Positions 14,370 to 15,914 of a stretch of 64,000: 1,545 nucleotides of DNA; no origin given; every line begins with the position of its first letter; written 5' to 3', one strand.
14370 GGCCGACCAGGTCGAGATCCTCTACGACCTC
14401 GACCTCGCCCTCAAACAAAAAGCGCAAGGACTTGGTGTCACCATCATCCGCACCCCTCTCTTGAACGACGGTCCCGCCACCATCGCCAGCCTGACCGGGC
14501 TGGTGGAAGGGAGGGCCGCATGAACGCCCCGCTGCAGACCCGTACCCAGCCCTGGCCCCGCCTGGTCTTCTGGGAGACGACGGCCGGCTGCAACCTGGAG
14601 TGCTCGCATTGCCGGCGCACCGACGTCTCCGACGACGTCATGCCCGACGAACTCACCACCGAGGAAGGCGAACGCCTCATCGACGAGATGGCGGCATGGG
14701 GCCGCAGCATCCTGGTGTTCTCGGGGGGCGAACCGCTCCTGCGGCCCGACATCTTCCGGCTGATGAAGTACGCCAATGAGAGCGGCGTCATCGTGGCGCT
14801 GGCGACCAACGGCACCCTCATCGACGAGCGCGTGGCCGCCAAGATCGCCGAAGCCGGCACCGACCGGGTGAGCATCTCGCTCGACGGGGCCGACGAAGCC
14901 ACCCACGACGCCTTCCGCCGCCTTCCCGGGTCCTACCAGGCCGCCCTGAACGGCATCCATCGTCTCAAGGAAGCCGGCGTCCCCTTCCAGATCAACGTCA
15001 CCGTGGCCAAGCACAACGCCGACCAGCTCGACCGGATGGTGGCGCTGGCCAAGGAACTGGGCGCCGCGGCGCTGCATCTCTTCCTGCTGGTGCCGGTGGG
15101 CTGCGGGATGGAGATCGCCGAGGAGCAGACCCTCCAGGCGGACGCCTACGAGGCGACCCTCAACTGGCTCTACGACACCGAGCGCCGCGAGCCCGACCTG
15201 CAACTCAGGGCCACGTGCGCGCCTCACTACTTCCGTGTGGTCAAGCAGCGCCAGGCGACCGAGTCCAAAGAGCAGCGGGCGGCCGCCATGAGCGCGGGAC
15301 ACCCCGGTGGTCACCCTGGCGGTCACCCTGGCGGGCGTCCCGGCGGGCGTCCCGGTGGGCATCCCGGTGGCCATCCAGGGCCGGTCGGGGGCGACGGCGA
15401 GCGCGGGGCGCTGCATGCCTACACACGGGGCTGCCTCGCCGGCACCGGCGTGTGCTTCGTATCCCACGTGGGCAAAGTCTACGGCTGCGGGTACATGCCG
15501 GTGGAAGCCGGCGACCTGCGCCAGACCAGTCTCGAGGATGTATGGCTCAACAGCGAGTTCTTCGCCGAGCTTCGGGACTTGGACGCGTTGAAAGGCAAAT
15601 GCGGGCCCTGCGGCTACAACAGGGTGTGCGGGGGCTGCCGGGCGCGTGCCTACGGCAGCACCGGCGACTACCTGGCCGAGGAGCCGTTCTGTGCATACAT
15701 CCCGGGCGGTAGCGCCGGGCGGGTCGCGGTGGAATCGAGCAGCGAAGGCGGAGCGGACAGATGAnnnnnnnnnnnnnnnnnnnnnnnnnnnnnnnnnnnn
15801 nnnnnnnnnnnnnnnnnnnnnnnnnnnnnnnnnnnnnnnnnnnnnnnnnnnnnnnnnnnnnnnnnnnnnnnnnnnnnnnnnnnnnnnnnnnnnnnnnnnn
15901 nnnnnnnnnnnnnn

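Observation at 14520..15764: AhbD/NirJ-type SPASM radical-SAM gene embedded in an otherwise coproporphyrin-dependent (hemH-hemY) heme operon with no hemQ/chdC in the cluster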

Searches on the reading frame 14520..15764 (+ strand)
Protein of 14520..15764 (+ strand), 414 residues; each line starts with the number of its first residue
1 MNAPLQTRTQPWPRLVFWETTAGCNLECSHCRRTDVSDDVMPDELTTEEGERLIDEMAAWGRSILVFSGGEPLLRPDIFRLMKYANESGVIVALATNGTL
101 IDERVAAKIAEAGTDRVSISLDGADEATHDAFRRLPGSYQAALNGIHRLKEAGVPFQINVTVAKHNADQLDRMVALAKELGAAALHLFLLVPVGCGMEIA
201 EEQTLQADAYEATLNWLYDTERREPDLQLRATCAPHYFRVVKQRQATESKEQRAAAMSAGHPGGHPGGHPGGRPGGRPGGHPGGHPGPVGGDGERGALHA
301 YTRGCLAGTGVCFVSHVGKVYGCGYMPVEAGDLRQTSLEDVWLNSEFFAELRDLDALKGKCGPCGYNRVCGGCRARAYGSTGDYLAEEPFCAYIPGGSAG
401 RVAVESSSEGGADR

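Call 3: search_protein_families(library=ncbifam, proteins=[window:14520-15764:+], max_evalue=0.00001)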
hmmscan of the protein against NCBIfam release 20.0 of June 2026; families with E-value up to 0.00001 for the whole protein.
window:14520-15764:+ (414 aa): 70 families (the best 25 are shown)
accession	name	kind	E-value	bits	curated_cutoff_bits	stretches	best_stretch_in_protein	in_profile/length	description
TIGR04545.1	rSAM_ahbD_hemeb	equivalog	4.6e-131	437.3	500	2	15-252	1-235/339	heme b synthase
TIGR04053.2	TIGR04053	equivalog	3.9e-99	332.4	395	2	12-254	6-246/366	TIGR04053 family radical SAM/SPASM domain-containing protein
TIGR04055.1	rSAM_NirJ2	equivalog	3.4e-97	325.9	500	2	15-246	1-228/326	putative heme d1 biosynthesis radical SAM protein NirJ2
TIGR04051.1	rSAM_NirJ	equivalog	1.3e-58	198.7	515.45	2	15-221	3-206/354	heme d1 biosynthesis radical SAM protein NirJ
TIGR03962.1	mycofact_rSAM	equivalog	4.2e-55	187.3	265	2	15-220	13-215/339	mycofactocin radical SAM maturase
TIGR04546.1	rSAM_ahbC_deAc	equivalog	1.3e-52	178.9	650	2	15-209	40-232/390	12,18-didecarboxysiroheme deacetylase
TIGR04054.1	rSAM_NirJ1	equivalog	1e-51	175.8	650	2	15-209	37-229/387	putative heme d1 biosynthesis radical SAM protein NirJ1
TIGR04347.1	pseudo_SAM_Halo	equivalog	1.3e-49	169.6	525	2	15-212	39-233/390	TIGR04347 family pseudo-SAM/SPASM protein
TIGR04303.1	GeoRSP_rSAM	equivalog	2.6e-44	152.1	400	2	15-207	6-194/325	GeoRSP system radical SAM/SPASM protein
NF050035.1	rSAM_WgK_link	exception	3e-43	148.2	650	2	12-196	7-190/367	radical SAM/SPASM peptide maturase WgkB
NF045574.1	sacti_mat_StsB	exception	1e-40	140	625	1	7-196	89-275/466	StsB family radical SAM/SPASM domain sactipeptide maturase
TIGR04251.1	SCM_rSAM_ScmF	equivalog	2.3e-40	139.1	400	1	16-230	6-223/353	SynChlorMet cassette radical SAM/SPASM protein ScmF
TIGR02109.1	PQQ_syn_pqqE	equivalog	1.5e-38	132.7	381.35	2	13-187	6-179/358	pyrroloquinoline quinone biosynthesis protein PqqE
TIGR03913.1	rad_SAM_trio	equivalog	8.9e-35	120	591.75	2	13-198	18-200/477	GDL motif peptide-associated radical SAM/SPASM maturase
TIGR04340.1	rSAM_ACGX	hypoth_equivalog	1.5e-32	113.2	400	2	18-187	7-179/341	radical SAM/SPASM domain protein, ACGX system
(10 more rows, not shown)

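Call 4: search_protein_families(library=pfam, proteins=[window:14520-15764:+], max_evalue=0.00001)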
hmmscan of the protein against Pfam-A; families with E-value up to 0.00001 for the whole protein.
window:14520-15764:+ (414 aa): 3 families
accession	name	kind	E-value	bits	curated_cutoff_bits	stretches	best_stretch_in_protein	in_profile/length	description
PF04055.27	Radical_SAM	-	2.1e-31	109.8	29.5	1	19-176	2-165/166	Radical SAM superfamily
PF13353.11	Fer4_12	-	8e-08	33.1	22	1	15-124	8-116/137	4Fe-4S single cluster domain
PF13186.11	SPASM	-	9.3e-07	29.5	21.5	1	305-364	1-66/67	Iron-sulfur cluster-binding domain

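Call 6: search_solved_structures(query=window:14520-15764:+, max_evalue=1e-10, show_alignments=1)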
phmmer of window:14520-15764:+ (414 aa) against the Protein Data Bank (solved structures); distinct sequences matched with E-value up to 1e-10: 6.
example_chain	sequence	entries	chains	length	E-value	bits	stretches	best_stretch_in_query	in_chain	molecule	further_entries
7vob_C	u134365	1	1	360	2.2e-21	79.9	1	13-184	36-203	Cytosylglucuronate decarboxylase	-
7voc_C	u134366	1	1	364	2.2e-21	79.9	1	13-184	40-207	Cytosylglucuronate decarboxylase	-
6c8v_A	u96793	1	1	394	5e-20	75.4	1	12-186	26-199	Coenzyme PQQ synthesis protein E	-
6efn_A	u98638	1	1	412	4.7e-16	62.3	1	19-194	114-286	Sporulation killing factor maturation protein SkfB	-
2fb2_A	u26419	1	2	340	4.6e-11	45.9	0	19-178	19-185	Molybdenum cofactor biosynthesis protein A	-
1tv7_A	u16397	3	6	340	7.7e-11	45.1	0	20-178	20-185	Molybdenum cofactor biosynthesis protein A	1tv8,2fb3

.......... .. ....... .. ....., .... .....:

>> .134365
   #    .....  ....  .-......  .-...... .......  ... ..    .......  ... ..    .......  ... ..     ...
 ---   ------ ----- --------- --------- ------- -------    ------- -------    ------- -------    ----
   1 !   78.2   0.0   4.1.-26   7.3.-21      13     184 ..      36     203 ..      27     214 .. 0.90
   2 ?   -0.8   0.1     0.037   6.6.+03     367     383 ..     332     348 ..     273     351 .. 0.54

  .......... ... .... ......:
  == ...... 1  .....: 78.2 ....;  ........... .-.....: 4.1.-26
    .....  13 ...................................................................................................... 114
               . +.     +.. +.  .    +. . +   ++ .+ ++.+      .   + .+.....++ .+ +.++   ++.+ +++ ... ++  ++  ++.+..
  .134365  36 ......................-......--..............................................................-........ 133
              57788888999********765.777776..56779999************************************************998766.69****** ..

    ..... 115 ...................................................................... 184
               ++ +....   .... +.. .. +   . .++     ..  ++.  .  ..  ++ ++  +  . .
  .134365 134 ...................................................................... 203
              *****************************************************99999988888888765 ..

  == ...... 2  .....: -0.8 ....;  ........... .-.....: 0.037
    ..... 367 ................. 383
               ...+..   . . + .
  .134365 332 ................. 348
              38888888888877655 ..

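Call 9: find_homologous_proteins(query=window:14520-15764:+, max_evalue=1e-20)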
Query window:14520-15764:+ (414 aa): 7992 proteins with E <= 1e-20 among 8000 candidates; the best 120 are listed.
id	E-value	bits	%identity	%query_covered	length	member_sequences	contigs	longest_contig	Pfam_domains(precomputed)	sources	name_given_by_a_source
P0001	5.9e-224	762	82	100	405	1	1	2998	PF13186.12,PF04055.28,PF13353.12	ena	-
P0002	9.5e-199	679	73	97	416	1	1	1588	PF13186.12,PF04055.28,PF13353.12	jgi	-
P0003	1.2e-198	679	73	99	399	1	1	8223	PF13186.12,PF04055.28,PF13353.12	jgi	-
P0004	2.0e-198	678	73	99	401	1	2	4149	PF13186.12,PF04055.28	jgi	jgi:radical SAM protein with 4Fe4S-binding SPASM domain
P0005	5.2e-196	670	72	100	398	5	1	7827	PF13186.12,PF04055.28,PF13353.12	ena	-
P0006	6.9e-195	666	74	94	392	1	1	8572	PF13186.12,PF04055.28,PF13353.12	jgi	jgi:radical SAM protein with 4Fe4S-binding SPASM domain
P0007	8.7e-194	663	72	99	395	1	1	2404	PF13186.12,PF04055.28,PF13353.12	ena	-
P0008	1.4e-193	662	74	98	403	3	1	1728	PF13186.12,PF04055.28,PF13353.12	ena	-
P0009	2.0e-193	662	72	99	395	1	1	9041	PF13186.12,PF04055.28,PF13353.12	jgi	jgi:AdoMet-dependent heme synthase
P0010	4.5e-193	660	72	100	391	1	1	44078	PF13186.12,PF04055.28,PF13353.12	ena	-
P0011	2.4e-192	658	73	99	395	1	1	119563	PF13186.12,PF04055.28,PF13353.12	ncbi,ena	-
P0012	2.6e-192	658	71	100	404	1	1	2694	PF13186.12,PF04055.28,PF13353.12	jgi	jgi:radical SAM protein with 4Fe4S-binding SPASM domain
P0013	1.4e-190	652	72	98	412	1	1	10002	PF13186.12,PF04055.28,PF13353.12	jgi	jgi:AdoMet-dependent heme synthase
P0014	1.9e-190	652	71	98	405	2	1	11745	PF13186.12,PF04055.28,PF13353.12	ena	-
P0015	1.3e-189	649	72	99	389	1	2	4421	PF13186.12,PF04055.28,PF13353.12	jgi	jgi:heme b synthase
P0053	2.3e-167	576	64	98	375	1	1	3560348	PF13186.12,PF04055.28,PF13353.12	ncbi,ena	-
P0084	3.0e-148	513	55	98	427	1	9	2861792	PF13186.12,PF04055.28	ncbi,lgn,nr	ncbi:MAG: radical SAM protein [Planctomycetes bacterium]|nr:radical SAM protein [Planctomycetota bac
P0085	3.7e-148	513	58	95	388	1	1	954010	PF13186.12,PF04055.28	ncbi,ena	-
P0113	4.4e-146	506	59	93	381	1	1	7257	PF13186.12,PF04055.28,PF13353.12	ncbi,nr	ncbi:MAG: radical SAM protein [Anaerolineae bacterium]|nr:radical SAM protein [Anaerolineae bacteriu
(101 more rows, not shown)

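Call 10: find_encoding_contigs(protein=window:14520-15764:+, flank=10000, max_places=6)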
Protein window:14520-15764:+ (414 aa): 3 contigs read that carry it; 3 places shown.
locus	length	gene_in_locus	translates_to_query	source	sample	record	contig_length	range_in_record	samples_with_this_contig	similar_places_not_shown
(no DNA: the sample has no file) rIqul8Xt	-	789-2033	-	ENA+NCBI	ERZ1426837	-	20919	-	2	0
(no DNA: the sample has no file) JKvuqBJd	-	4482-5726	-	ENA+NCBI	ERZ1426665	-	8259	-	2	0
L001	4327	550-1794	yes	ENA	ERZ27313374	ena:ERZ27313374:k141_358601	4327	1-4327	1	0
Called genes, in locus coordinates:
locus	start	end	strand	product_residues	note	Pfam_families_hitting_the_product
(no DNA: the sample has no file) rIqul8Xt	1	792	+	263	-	?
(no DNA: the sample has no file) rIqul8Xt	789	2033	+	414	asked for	-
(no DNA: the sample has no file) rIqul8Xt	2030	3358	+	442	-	PF05201:GlutR_N, PF01488:Shikimate_DH, PF00745:GlutR_dimer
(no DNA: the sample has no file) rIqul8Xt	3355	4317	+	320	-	PF01379:Porphobil_deam, PF03900:Porphobil_deamC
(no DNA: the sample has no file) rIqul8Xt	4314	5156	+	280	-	PF02602:HEM4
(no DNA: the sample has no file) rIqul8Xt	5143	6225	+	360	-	PF00490:ALAD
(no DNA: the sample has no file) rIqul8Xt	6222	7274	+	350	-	PF01208:URO-D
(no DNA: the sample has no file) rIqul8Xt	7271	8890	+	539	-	PF13450:NAD_binding_8, PF01593:Amino_oxidase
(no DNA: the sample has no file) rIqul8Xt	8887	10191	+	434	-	PF00202:Aminotran_3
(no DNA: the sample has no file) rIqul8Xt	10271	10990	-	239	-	PF11967:RecO_N, PF02565:RecO_C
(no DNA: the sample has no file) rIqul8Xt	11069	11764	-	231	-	PF01791:DeoC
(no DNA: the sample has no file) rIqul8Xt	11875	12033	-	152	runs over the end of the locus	PF00583:Acetyltransf_1, PF13673:Acetyltransf_10, PF13302:Acetyltransf_3, PF13508:Acetyltransf_7, PF08445:FR47 (weak)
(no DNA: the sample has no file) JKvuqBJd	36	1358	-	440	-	PF02646:RmuC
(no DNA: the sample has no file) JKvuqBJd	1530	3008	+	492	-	PF00478:IMPDH, PF00571:CBS, PF03060:NMO, PF01070:FMN_dh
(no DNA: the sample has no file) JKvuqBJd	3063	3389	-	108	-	-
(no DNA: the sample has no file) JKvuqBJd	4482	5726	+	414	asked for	-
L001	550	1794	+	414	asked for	-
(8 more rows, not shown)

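Call 31: find_related_loci(query=A1, collection=genome_contigs, flank=10000)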
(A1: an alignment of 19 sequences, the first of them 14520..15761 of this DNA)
Query A1 (414 aa) in genome_contigs; peptide patterns used: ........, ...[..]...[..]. (x = any residue, [..] = any of these).
600 stretches matched a pattern (row limit reached: there are more); 594 encode a relative of the query (tblastn E <= 1e-3); the best 80 are kept; 80 distinct loci.
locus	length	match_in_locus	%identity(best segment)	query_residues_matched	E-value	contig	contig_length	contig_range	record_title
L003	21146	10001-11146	71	9-398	7e-179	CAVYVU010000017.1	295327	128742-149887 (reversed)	MAG: uncultured Thermoleophilia bacterium isolate MFD01299.bin.2.213 genome assembly, contig: contig_65055, whole genome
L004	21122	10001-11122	64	1-411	2e-172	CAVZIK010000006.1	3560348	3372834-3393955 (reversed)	MAG: uncultured Actinomycetes bacterium isolate MFD02416.bin.1.65 genome assembly, contig: contig_18476, whole genome sh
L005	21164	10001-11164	58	5-395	1e-150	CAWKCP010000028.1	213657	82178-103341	MAG: uncultured Chloroflexia bacterium isolate MFD03804.bin.2.109 genome assembly, contig: contig_49031, whole genome sh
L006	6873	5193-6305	59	11-395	2e-148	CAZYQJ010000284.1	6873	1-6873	MAG TPA_asm: uncultured Litorilinea sp. isolate SRP268622_co1_330 genome assembly, contig: NODE_27349_length_6873_cov_4.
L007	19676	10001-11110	57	9-403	5e-148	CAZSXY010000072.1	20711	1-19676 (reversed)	MAG TPA_asm: uncultured Anaerolineaceae bacterium isolate SRP338002_co1_26 genome assembly, contig: NODE_2405_length_207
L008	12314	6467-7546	58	9-395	4e-147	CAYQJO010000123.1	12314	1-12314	MAG TPA_asm: uncultured Anaerolineaceae bacterium isolate binchicken_co8_315 genome assembly, contig: NODE_9617_length_1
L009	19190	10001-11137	57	6-395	6e-147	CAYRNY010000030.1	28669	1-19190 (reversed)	MAG TPA_asm: uncultured Anaerolineaceae bacterium isolate SRP141376_co2_369 genome assembly, contig: NODE_3546_length_28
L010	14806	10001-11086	57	9-395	3e-147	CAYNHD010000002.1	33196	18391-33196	MAG TPA_asm: uncultured Thermoflexus sp. isolate SRP241326_co3_55 genome assembly, contig: NODE_1927_length_33196_cov_13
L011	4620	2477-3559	57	11-396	9e-150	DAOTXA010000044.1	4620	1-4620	MAG TPA_asm: Anaerolineae bacterium isolate H18_201 k95_4304483, whole genome shotgun sequence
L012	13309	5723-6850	56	6-399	2e-146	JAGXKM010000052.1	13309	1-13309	MAG: Anaerolineales bacterium isolate GSL_GB14_7 NODE_676_length_13309_cov_12.7031, whole genome shotgun sequence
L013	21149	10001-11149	58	11-395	3e-146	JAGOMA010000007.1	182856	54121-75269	MAG: Chloroflexota bacterium isolate Go_SlAct_bin_68 Go_SlAct_124_length_182856_cov_20.525702, whole genome shotgun sequ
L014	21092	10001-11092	57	7-395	6e-146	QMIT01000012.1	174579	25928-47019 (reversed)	MAG: Chloroflexota bacterium isolate CFX5 B_scaffold_26, whole genome shotgun sequence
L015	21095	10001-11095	57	6-395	7e-146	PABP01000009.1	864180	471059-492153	MAG: Anaerolineaceae bacterium isolate NAT117 MHASMcontig_911860, whole genome shotgun sequence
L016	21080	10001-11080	57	11-395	6e-144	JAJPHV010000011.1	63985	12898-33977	MAG: Chloroflexota bacterium isolate Centralia_MAG_208 k107_5440106, whole genome shotgun sequence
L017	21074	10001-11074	57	11-395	5e-144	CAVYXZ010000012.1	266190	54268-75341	MAG: uncultured Chloroflexia bacterium isolate MFD05684.bin.2.88 genome assembly, contig: contig_6768, whole genome shot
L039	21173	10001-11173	55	14-404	2e-138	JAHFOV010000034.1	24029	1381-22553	MAG: Planctomycetota bacterium isolate nzgw511 NODE_1147_length_24030_cov_4.274457, whole genome shotgun sequence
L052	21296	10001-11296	50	10-414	5e-136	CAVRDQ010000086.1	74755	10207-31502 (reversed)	MAG: uncultured Acidobacteriota bacterium isolate MFD04752.bin.1.81 genome assembly, contig: contig_182008, whole genome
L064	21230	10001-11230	52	4-411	1e-133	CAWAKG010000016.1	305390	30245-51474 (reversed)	MAG: uncultured Acidobacteriaceae bacterium isolate MFD02579.bin.1.16 genome assembly, contig: contig_24534, whole genom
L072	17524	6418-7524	52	6-395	2e-132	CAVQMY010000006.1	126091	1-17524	MAG: uncultured Verrucomicrobiae bacterium isolate MFD00082.bin.2.52 genome assembly, contig: contig_12273, whole genome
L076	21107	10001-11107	52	6-395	2e-131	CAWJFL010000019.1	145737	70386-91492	MAG: uncultured Verrucomicrobiae bacterium isolate MFD09222.bin.2.60 genome assembly, contig: contig_67832, whole genome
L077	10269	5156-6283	52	8-401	1e-131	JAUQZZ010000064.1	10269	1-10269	MAG: Candidatus Brocadiales bacterium isolate Bin_313 NODE_72_length_10269_cov_8.029176, whole genome shotgun sequence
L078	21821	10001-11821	52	14-395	2e-131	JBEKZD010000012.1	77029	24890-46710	MAG: Verrucomicrobiia bacterium isolate SPRUCE 690 SPRUCE_690_12, whole genome shotgun sequence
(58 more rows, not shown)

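Call 47: search_protein_families(library=ncbifam, proteins=[P0053, P0085, P0084, P0113], max_evalue=1e-60)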
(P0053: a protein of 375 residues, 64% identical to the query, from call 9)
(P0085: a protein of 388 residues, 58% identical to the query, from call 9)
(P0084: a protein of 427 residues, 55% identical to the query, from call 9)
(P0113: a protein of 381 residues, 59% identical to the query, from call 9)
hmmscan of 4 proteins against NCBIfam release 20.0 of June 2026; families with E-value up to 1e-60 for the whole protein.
P0053 (375 aa): 3 families
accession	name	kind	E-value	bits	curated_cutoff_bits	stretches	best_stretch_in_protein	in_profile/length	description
TIGR04545.1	rSAM_ahbD_hemeb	equivalog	1.1e-133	445.8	500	1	13-356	1-339/339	heme b synthase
TIGR04053.2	TIGR04053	equivalog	7.3e-99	331.5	395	1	10-356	6-366/366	TIGR04053 family radical SAM/SPASM domain-containing protein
TIGR04055.1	rSAM_NirJ2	equivalog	4.8e-93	312.3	500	1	13-355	1-325/326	putative heme d1 biosynthesis radical SAM protein NirJ2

P0085 (388 aa): 3 families
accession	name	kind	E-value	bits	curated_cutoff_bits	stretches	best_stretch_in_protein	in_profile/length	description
TIGR04545.1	rSAM_ahbD_hemeb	equivalog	1.6e-139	465.1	500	1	11-247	1-236/339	heme b synthase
TIGR04053.2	TIGR04053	equivalog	6.3e-101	338.2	395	1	9-379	7-366/366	TIGR04053 family radical SAM/SPASM domain-containing protein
TIGR04055.1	rSAM_NirJ2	equivalog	2.2e-91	306.8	500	0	11-243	1-231/326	putative heme d1 biosynthesis radical SAM protein NirJ2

P0084 (427 aa): 3 families
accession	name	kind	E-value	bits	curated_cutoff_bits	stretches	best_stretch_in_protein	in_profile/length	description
TIGR04545.1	rSAM_ahbD_hemeb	equivalog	2.7e-135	451.2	500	1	12-243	1-228/339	heme b synthase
TIGR04053.2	TIGR04053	equivalog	1.8e-103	346.6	395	1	10-249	7-243/366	TIGR04053 family radical SAM/SPASM domain-containing protein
TIGR04055.1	rSAM_NirJ2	equivalog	6.8e-92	308.5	500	0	12-244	1-228/326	putative heme d1 biosynthesis radical SAM protein NirJ2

P0113 (381 aa): 4 families
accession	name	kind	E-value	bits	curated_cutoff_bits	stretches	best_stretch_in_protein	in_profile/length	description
TIGR04545.1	rSAM_ahbD_hemeb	equivalog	2.3e-139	464.6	500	1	8-372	1-339/339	heme b synthase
TIGR04053.2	TIGR04053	equivalog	1.4e-109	366.7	395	1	5-372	6-366/366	TIGR04053 family radical SAM/SPASM domain-containing protein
TIGR04055.1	rSAM_NirJ2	equivalog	1.3e-97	327.3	500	1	8-242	1-231/326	putative heme d1 biosynthesis radical SAM protein NirJ2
TIGR04051.1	rSAM_NirJ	equivalog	2.4e-62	211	515.45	0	8-215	3-207/354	heme d1 biosynthesis radical SAM protein NirJ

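Call 57: predict_structure(alignment_id=A1)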
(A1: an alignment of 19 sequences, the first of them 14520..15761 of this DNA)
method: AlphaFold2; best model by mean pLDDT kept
length: 414 residues; sequences in the alignment: 19
mean_pLDDT: 70.2   pTM: 0.73
mean pLDDT of the five models: 70.2, 69.3, 66.9, 66.2, 63.0
residues with pLDDT >= 90: 129; 70-90: 119; 50-70: 54; < 50: 112
segments of 3 or more residues with pLDDT < 50: 1-9, 34-40, 192-200, 260-309, 369-382, 388-390, 397-414
pLDDT, mean of each block of 10 residues (from residue 1): 38 82 70 45 83 93 86 93 96 94 98 94 93 90 98 95 87 97 86 46 71 88 86 72 78 71 35 30 27 29 42 86 69 92 79 58 51 45 51 47 29 26
secondary structure, 60 per line:
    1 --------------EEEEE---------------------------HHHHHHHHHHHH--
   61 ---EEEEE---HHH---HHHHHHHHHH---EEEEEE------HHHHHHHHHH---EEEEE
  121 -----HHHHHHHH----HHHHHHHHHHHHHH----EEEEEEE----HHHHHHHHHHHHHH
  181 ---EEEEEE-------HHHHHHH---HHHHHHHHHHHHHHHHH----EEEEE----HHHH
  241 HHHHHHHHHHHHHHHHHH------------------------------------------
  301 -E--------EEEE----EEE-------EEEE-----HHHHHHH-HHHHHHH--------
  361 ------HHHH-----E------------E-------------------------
elements in order: E15-19 H47-58 E64-68 H78-87 E91-96 H103-112 E116-120 H126-133 H138-151 E156-162 H167-180 E184-189 H197-203 H207-223 E228-232 H237-258 E311-314 E319-321 E329-332 H338-344 H346-352 H367-370

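Call 59: fold_search(model_id=the predicted structure, library=pdb)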
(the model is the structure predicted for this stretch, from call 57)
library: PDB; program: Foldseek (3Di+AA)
matches with E <= 10: 1861; with E <= 0.001: 223
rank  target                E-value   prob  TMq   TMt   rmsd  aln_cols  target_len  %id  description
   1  6efn                  5.3e-14  1.00  0.55  0.59   4.4       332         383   20  Structure of a RiPP maturase, SkfB (released 2018-10-24)
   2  7vob                  8.0e-13  1.00  0.51  0.63  12.4       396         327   21  The crystal structure of a Radical SAM Enzyme BlsE involved in the Biosynthesis of Blasticidin S (released 2022-05-04)
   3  4k39_B                1.3e-12  1.00  0.60  0.68   4.7       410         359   18  Native anSMEcpe with bound AdoMet and Cp18Cys peptide (released 2013-05-08)
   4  4k37_A                2.8e-12  1.00  0.55  0.62   9.2       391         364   19  Native anSMEcpe with bound AdoMet (released 2013-05-08)
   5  4k38_A                3.3e-12  1.00  0.56  0.62   5.4       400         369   19  Native anSMEcpe with bound AdoMet and Kp18Cys peptide (released 2013-05-08)
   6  6c8v                  6.7e-12  1.00  0.55  0.71   8.9       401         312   19  X-ray structure of PqqE from Methylobacterium extorquens (released 2018-02-14)
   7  4k36_A                8.0e-12  1.00  0.60  0.64   5.2       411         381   19  His6 tagged anSMEcpe with bound AdoMet (released 2013-05-08)
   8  4k39_A                1.2e-11  1.00  0.56  0.63   4.9       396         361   18  Native anSMEcpe with bound AdoMet and Cp18Cys peptide (released 2013-05-08)
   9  2fb2_B                1.7e-11  1.00  0.52  0.64   5.5       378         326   16  Structure of the MoaA Arg17/266/268/Ala triple mutant (released 2006-05-09)
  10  4k36_B                1.7e-11  1.00  0.57  0.63   5.0       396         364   19  His6 tagged anSMEcpe with bound AdoMet (released 2013-05-08)
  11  5v1t_A                2.8e-11  1.00  0.59  0.56   8.1       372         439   16  Crystal structure of Streptococcus suis SuiB bound to precursor peptide SuiA (released 2017-08-30)
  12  4k37_B                2.8e-11  1.00  0.55  0.61   9.0       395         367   19  Native anSMEcpe with bound AdoMet (released 2013-05-08)
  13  5v1s_A                3.3e-11  1.00  0.56  0.55   7.6       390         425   16  Crystal structure of Streptococcus suis SuiB bound to S-adenosylmethionine (released 2017-08-30)
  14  4k38_B                3.9e-11  1.00  0.56  0.63   8.9       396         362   19  Native anSMEcpe with bound AdoMet and Kp18Cys peptide (released 2013-05-08)
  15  5v1q_B                5.6e-11  1.00  0.57  0.54   7.5       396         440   16  Crystal structure of Streptococcus suis SuiB (released 2017-08-30)
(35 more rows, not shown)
